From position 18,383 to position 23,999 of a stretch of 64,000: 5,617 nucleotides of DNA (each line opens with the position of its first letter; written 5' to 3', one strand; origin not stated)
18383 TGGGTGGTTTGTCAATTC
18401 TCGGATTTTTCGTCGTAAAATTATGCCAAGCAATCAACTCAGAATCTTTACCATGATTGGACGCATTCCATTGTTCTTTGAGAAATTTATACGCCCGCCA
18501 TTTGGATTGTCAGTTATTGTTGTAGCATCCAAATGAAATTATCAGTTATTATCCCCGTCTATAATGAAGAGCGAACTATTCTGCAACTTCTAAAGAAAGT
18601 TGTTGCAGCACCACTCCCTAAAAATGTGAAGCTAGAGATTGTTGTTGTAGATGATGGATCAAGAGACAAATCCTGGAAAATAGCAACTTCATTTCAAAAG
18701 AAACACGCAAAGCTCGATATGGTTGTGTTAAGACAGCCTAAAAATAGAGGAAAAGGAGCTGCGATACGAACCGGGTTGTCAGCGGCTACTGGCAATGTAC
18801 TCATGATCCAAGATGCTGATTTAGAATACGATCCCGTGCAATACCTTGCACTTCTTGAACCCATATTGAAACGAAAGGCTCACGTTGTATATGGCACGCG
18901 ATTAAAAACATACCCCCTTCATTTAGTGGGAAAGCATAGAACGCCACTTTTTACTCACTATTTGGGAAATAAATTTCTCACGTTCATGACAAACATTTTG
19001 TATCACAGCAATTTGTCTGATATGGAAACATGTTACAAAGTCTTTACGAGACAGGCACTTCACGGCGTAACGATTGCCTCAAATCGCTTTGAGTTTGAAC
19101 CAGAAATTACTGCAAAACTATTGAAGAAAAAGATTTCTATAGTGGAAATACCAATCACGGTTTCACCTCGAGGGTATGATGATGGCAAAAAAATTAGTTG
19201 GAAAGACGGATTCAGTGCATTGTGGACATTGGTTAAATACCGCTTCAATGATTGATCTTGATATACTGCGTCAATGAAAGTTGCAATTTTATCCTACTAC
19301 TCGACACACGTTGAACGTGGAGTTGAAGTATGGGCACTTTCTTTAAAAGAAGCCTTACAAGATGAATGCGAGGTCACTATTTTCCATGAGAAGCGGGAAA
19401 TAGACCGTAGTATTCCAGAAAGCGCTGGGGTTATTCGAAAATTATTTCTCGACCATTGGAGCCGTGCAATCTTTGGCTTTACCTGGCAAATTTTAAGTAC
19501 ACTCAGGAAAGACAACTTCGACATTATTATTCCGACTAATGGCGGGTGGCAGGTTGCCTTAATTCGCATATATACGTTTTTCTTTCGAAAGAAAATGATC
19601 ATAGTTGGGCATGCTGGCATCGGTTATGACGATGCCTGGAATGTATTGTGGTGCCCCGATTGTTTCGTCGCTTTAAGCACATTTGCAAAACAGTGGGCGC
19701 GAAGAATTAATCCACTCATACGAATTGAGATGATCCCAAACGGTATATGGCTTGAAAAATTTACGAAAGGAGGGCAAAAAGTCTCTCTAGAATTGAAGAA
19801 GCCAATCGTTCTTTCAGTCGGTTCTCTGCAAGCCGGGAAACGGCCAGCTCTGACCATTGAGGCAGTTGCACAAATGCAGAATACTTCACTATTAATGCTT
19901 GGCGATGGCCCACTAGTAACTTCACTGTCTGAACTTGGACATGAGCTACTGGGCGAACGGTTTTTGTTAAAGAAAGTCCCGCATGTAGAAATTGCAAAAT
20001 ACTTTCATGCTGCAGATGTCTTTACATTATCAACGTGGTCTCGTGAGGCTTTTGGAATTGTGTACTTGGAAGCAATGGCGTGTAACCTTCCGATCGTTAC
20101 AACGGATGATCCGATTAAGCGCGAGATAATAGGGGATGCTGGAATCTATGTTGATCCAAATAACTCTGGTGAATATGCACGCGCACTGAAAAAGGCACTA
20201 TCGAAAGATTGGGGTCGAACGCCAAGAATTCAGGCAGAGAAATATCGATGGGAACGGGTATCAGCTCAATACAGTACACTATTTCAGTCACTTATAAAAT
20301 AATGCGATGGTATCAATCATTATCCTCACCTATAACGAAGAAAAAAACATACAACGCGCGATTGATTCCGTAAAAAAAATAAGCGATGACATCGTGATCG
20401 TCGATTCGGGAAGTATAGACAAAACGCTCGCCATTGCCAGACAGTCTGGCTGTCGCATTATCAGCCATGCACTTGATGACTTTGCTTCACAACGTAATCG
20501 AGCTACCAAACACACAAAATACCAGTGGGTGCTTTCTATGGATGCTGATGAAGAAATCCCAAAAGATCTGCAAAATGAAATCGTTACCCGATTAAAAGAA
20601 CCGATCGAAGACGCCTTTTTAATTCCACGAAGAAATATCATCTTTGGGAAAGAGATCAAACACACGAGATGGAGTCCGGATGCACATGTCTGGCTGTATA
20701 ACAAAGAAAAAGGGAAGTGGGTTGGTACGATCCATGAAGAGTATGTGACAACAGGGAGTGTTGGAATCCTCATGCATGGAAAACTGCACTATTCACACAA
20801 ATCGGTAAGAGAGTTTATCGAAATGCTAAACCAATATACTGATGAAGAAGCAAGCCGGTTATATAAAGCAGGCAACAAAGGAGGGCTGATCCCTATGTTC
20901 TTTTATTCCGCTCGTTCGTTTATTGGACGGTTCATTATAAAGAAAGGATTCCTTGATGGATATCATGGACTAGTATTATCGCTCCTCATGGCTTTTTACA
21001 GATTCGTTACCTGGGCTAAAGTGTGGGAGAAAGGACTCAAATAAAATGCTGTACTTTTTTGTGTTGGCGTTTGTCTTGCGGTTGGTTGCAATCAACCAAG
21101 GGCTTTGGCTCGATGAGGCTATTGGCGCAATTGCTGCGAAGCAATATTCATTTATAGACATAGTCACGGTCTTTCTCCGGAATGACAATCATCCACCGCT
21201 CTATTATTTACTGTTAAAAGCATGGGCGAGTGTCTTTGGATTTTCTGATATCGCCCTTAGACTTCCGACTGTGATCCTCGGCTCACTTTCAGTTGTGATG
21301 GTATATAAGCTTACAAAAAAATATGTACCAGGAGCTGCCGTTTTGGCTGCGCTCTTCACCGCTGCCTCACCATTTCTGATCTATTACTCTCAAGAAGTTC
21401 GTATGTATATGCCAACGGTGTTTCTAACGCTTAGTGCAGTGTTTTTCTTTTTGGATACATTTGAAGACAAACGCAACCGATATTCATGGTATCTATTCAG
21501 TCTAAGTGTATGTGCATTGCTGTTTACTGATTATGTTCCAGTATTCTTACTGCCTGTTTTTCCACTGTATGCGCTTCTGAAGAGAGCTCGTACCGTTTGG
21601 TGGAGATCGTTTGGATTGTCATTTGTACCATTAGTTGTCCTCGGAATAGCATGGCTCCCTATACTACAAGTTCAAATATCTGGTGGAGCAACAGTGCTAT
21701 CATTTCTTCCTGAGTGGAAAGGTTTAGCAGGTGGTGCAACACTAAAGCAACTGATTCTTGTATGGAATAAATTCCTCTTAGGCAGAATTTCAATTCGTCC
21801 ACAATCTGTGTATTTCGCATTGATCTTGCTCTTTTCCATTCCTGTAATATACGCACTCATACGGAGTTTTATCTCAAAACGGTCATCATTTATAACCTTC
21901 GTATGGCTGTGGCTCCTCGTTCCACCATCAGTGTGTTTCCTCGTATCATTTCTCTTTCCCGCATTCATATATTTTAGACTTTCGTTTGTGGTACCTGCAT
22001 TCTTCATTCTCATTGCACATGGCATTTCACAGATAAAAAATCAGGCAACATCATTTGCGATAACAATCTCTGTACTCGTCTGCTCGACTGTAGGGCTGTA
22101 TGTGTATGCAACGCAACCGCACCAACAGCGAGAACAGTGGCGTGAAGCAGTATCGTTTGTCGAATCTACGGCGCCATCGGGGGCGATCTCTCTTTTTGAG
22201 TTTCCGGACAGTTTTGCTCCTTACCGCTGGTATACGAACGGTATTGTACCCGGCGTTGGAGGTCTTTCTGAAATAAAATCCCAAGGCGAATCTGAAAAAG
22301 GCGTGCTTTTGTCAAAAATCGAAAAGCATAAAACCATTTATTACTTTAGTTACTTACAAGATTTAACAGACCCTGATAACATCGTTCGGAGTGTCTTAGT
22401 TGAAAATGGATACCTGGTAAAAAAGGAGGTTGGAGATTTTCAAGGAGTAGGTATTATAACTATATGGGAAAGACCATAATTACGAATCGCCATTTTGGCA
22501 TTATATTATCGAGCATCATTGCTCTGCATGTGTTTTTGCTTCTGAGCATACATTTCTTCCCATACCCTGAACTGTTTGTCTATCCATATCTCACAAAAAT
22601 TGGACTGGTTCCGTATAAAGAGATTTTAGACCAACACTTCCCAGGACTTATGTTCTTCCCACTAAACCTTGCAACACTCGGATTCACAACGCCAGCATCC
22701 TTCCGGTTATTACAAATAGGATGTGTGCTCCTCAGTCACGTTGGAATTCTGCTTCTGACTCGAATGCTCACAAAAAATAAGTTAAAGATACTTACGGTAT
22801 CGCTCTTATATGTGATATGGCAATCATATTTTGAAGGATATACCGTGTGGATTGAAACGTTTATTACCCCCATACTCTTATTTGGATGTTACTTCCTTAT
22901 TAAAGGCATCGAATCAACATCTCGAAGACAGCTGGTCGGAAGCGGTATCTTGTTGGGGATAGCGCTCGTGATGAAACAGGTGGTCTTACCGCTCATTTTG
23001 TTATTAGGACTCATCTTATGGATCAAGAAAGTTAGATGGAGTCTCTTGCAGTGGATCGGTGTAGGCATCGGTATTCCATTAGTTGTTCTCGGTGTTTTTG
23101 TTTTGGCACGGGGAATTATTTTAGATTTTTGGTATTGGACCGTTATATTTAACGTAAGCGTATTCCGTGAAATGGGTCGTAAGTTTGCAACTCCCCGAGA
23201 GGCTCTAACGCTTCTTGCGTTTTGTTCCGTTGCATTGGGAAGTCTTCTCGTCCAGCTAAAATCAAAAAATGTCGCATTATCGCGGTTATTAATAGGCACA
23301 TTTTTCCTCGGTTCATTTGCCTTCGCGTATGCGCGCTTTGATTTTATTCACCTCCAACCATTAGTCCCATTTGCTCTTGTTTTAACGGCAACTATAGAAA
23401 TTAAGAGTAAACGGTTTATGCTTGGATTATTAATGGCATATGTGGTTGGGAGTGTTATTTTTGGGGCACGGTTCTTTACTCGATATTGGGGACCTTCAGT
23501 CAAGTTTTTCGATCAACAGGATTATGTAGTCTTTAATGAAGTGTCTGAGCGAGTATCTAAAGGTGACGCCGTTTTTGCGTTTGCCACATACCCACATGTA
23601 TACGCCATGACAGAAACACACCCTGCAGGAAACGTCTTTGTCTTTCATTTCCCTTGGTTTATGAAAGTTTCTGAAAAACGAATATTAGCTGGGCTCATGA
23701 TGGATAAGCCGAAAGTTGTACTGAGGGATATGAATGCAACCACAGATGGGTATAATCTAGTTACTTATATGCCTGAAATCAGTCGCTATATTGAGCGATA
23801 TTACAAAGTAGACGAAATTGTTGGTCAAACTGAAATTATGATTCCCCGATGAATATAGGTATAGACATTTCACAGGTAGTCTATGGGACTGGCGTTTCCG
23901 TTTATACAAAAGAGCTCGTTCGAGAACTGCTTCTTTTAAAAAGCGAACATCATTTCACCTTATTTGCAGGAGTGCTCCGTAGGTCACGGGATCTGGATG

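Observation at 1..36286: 36-kb co-directional glycan-assembly supercluster of about 35 genes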

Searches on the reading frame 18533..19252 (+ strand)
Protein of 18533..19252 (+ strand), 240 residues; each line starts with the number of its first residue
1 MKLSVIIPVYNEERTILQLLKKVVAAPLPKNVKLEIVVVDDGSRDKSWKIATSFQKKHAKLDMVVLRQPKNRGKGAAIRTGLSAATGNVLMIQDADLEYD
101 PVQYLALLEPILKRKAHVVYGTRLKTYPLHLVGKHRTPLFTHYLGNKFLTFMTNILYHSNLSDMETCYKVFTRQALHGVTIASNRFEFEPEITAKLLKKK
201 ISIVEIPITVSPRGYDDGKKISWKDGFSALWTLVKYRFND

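Call 4: search_protein_families(library=pfam, proteins=[window:18533-19252:+], max_evalue=0.01)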
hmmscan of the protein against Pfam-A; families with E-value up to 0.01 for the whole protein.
window:18533-19252:+ (240 aa): 3 families
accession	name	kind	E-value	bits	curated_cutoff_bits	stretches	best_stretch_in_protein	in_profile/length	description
PF00535.33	Glycos_transf_2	-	1.1e-32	113.8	23.3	1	4-176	1-164/168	Glycosyl transferase family 2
PF13641.12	Glyco_tranf_2_3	-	2.6e-06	28.1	27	1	3-100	3-100/230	Glycosyltransferase like family 2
PF10111.15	Glyco_tranf_2_2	-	3.3e-05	23.9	27.3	1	4-97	1-92/276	Glycosyltransferase like family 2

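Call 15: search_protein_families(library=ncbifam, proteins=[window:18533-19252:+], max_evalue=0.1)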
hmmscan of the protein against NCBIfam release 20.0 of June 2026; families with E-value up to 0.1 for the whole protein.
window:18533-19252:+ (240 aa): 26 families (the best 25 are shown)
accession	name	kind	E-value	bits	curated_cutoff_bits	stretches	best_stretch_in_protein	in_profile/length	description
TIGR04182.1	glyco_TIGR04182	equivalog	7.1e-28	97.8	325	1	3-235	2-216/293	S-layer glycoprotein N-glycosyltransferase AglJ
NF047588.1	GlcsyltransPgfSStrep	equivalog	1.1e-17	64.3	500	1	1-181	1-169/308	glycosyltransferase PgfS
NF007482.0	PRK10073.1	equivalog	1.1e-17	64.1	423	1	2-111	7-110/334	glycosyltransferase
NF007986.1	PRK10714.1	equivalog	1.7e-17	63.5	529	1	2-219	7-209/316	undecaprenyl-phosphate 4-deoxy-4-formamido-L-arabinose transferase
NF010496.0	PRK13915.1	equivalog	8.6e-16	57.9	262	1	2-117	32-149/307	glucosyl-3-phosphoglycerate synthase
NF041875.1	EPS_EpsD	equivalog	1.1e-15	57.8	370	1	3-143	1-131/325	exopolysaccharide biosynthesis glycosyltransferase EpsD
TIGR03937.1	PgaC_IcaA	equivalog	1.9e-15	56.7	422.3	1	2-105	46-146/407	poly-beta-1,6-N-acetyl-D-glucosamine synthase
TIGR04283.1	glyco_like_mftF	equivalog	1.2e-14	54.4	182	1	3-120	1-105/221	TIGR04283 family arsenosugar biosynthesis glycosyltransferase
NF058614.1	PPMAGASynPpgS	equivalog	2.7e-14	53.1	370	1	5-222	4-208/226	polyprenyl-phospho-N-acetylgalactosaminyl synthase PpgS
TIGR03965.1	mycofact_glyco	equivalog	4.4e-14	52.2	280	1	3-101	76-169/467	mycofactocin biosynthesis glycosyltransferase MftF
TIGR03111.1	glyc2_xrt_Gpos1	hypoth_equivalog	2.1e-11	43.3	363.95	1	3-97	51-144/439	TIGR03111 family XrtG-associated glycosyltransferase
NF041391.1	DPhHxTase_Halo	equivalog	2e-10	40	375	1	9-210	3-183/213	dolichyl-phosphate hexose transferase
NF038302.1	EPS_HpsE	equivalog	1e-09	37.8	300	1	1-96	1-96/307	hormogonium polysaccharide biosynthesis glycosyltransferase HpsE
NF053739.1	GlytfEpsEBac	equivalog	8e-09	34.9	450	1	2-96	2-92/265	glycosyltransferase EpsE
NF050050.1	ProtGlycPglI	equivalog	9.1e-08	31.8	500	1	2-118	3-115/306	GalNAc(5)-diNAcBac-PP-undecaprenol beta-1,3-glucosyltransferase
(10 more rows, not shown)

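Call 62: search_solved_structures(query=window:18533-19252:+, max_evalue=0.001)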
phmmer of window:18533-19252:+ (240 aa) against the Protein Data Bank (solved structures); distinct sequences matched with E-value up to 0.001: 26.
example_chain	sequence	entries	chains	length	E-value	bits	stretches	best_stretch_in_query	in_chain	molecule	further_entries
5mlz_A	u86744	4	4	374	1e-16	64.4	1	1-219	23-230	Dolichol monophosphate mannose synthase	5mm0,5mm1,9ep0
5eke_A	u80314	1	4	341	6.3e-13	52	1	2-134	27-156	Uncharacterized glycosyltransferase sll0501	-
5ekp_C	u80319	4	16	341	6.3e-13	52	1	2-134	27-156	Uncharacterized glycosyltransferase sll0501 | Glycosyltransferase sll0501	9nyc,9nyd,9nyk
9nye_A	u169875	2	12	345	6.5e-13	52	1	2-134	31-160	Glycosyltransferase sll0501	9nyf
9hwj_A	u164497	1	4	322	3.8e-12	49.4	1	2-105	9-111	Undecaprenyl-phosphate 4-deoxy-4-formamido-L-arabinose transferase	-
9bhc_C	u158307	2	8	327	1.2e-11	47.8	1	2-105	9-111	Undecaprenyl-phosphate 4-deoxy-4-formamido-L-arabinose transferase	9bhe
8vxh_A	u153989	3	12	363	1.6e-11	47.4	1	2-105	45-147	Undecaprenyl-phosphate 4-deoxy-4-formamido-L-arabinose transferase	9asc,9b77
6yv7_B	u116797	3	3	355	1.1e-10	44.7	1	2-99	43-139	Glycosyl transferase, family 2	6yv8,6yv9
6yv7_A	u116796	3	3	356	1.1e-10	44.7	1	2-99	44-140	Glycosyl transferase, family 2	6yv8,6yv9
3bcv_A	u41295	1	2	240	8.9e-10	41.7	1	2-125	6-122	Putative glycosyltransferase protein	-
2z87_A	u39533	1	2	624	4.2e-09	39.5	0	3-109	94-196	Chondroitin synthase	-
2z86_A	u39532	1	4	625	4.3e-09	39.5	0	3-109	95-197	Chondroitin synthase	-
5tze_C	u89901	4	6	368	6.4e-08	35.6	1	1-96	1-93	Glycosyl transferase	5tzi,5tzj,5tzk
5tz8_A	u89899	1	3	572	1.1e-07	34.8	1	1-96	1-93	Glycosyl transferase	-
9omm_A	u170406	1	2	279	1.1e-07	34.8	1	3-124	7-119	Glycosyltransferase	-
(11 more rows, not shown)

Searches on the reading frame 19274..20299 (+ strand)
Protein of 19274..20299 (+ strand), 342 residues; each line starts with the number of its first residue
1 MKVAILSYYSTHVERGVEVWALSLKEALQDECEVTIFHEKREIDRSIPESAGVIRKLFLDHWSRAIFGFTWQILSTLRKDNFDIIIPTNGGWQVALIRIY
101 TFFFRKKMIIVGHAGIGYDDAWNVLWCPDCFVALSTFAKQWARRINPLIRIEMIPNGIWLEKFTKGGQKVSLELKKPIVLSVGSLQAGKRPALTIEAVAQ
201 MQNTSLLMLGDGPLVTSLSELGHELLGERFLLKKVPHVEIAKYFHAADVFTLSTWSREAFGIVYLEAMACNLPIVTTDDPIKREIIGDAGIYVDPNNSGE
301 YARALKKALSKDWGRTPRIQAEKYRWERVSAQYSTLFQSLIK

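Call 4: search_protein_families(library=pfam, proteins=[window:19274-20299:+], max_evalue=0.01)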
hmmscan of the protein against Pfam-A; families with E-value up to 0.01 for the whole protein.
window:19274-20299:+ (342 aa): 3 families
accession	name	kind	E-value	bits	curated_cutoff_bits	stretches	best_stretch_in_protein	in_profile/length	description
PF00534.26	Glycos_transf_1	-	2.9e-26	92.5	26.4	1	170-312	9-159/172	Glycosyl transferases group 1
PF13692.12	Glyco_trans_1_4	-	3.9e-21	76.2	27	1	177-310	2-141/142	Glycosyl transferases group 1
PF13439.12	Glyco_transf_4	-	3.7e-09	37.3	28.5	1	16-160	3-168/170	Glycosyltransferase Family 4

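Call 108: search_protein_families(library=ncbifam, proteins=[window:19274-20299:+], max_evalue=1e-8)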
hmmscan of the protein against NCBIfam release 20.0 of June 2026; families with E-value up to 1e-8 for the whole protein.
window:19274-20299:+ (342 aa): 10 families
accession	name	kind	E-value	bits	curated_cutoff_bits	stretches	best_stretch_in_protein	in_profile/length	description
TIGR04047.1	MSMEG_0565_glyc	hypoth_equivalog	6.5e-17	61.7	259.85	1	231-335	261-369/373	MSMEG_0565 family glycosyltransferase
NF050063.1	ProtGlycPglJ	equivalog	1.9e-15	56.9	500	1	152-312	171-333/363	N-acetylgalactosamine-N,N'-diacetylbacillosaminyl-diphospho-undecaprenol 4-alpha-N-acetylgalactosaminyltransferase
NF041876.1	EPS_EpsE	equivalog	4.1e-14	52.6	400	1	150-311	187-361/389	exopolysaccharide biosynthesis GT4 family glycosyltransferase EpsE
TIGR03088.1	stp2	hypoth_equivalog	7.4e-13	48.3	409.05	1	130-340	139-373/374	TIGR03088 family PEP-CTERM/XrtA system glycosyltransferase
TIGR03449.1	mycothiol_MshA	equivalog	1.9e-12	46.8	462.5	1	150-338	189-401/406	D-inositol-3-phosphate glycosyltransferase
TIGR03999.1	thiol_BshA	equivalog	2.3e-12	46.5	273.7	1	139-341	157-374/375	N-acetyl-alpha-D-glucosaminyl L-malate synthase BshA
NF047684.1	TeichurnBiosyTuaC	equivalog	8.4e-12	44.7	550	1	153-334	189-374/391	teichuronic acid biosynthesis protein TuaC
NF053787.1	GlcN_PG_synth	equivalog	1.4e-11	43.8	480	1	234-340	249-359/361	N-acetylglucosaminyl phosphatidylglycerol synthase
TIGR02149.1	glgA_Coryne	subfamily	5e-10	39.1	302.4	1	150-309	170-349/391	glycogen synthase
NF049988.1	MGlcDAGSynMgs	equivalog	7.1e-09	35.5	400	0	198-305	239-347/398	alpha-monoglucosyldiacylglycerol synthase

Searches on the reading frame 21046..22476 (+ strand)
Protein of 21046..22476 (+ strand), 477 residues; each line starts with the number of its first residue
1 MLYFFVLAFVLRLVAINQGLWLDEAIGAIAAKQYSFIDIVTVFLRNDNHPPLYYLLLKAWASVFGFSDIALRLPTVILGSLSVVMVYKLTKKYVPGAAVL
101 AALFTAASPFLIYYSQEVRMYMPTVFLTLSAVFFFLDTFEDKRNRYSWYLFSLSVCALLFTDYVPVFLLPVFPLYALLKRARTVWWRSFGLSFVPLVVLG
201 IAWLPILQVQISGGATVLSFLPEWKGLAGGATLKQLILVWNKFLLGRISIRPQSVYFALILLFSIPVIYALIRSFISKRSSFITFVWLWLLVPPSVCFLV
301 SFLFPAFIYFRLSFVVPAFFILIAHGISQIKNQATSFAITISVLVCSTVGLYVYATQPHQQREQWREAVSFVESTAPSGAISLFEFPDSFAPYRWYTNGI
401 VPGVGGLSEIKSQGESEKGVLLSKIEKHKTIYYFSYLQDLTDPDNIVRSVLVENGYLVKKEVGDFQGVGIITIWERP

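Call 4: search_protein_families(library=pfam, proteins=[window:21046-22476:+], max_evalue=0.01)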
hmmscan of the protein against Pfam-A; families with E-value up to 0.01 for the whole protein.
window:21046-22476:+ (477 aa): 1 family
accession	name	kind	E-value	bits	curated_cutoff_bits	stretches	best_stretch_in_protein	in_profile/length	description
PF13231.12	PMT_2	-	9.8e-16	58.8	26.1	1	48-199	1-151/160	Dolichyl-phosphate-mannose-protein mannosyltransferase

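Call 15: search_protein_families(library=ncbifam, proteins=[window:21046-22476:+], max_evalue=0.1)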
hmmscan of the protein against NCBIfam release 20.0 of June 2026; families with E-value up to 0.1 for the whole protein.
window:21046-22476:+ (477 aa): 2 families
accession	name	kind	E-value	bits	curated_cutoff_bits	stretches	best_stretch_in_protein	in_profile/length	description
TIGR03663.1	TIGR03663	subfamily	3.2e-12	46.2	126.25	1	4-167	7-169/435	flippase activity-associated protein Agl23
NF052499.1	MnslTaseMT1671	equivalog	4e-08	32.2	900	1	12-366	41-386/523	mannosyltransferase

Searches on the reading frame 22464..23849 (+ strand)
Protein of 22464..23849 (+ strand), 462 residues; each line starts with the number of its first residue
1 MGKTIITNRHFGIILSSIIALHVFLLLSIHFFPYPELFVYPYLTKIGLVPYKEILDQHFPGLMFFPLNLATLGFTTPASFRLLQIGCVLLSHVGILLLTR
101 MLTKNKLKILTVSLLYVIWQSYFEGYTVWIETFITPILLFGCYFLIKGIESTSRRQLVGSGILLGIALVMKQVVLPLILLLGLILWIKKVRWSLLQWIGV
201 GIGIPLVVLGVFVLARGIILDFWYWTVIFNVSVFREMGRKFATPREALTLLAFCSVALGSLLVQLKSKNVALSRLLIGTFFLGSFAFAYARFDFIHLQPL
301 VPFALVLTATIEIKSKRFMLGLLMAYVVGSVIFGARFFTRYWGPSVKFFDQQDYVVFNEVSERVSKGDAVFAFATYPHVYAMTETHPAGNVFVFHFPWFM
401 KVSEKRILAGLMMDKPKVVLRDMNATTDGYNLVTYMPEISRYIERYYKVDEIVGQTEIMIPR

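Call 4: search_protein_families(library=pfam, proteins=[window:22464-23849:+], max_evalue=0.01)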
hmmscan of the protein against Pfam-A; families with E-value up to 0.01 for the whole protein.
window:22464-23849:+ (462 aa): 1 family
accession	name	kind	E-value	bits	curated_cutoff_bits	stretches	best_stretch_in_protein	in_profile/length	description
PF13231.12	PMT_2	-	4e-07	30.8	26.1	1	76-208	20-153/160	Dolichyl-phosphate-mannose-protein mannosyltransferase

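Call 60: search_protein_families(library=ncbifam, proteins=[window:22464-23849:+], max_evalue=0.001)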
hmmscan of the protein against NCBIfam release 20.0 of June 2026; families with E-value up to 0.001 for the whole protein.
window:22464-23849:+ (462 aa): 0 families
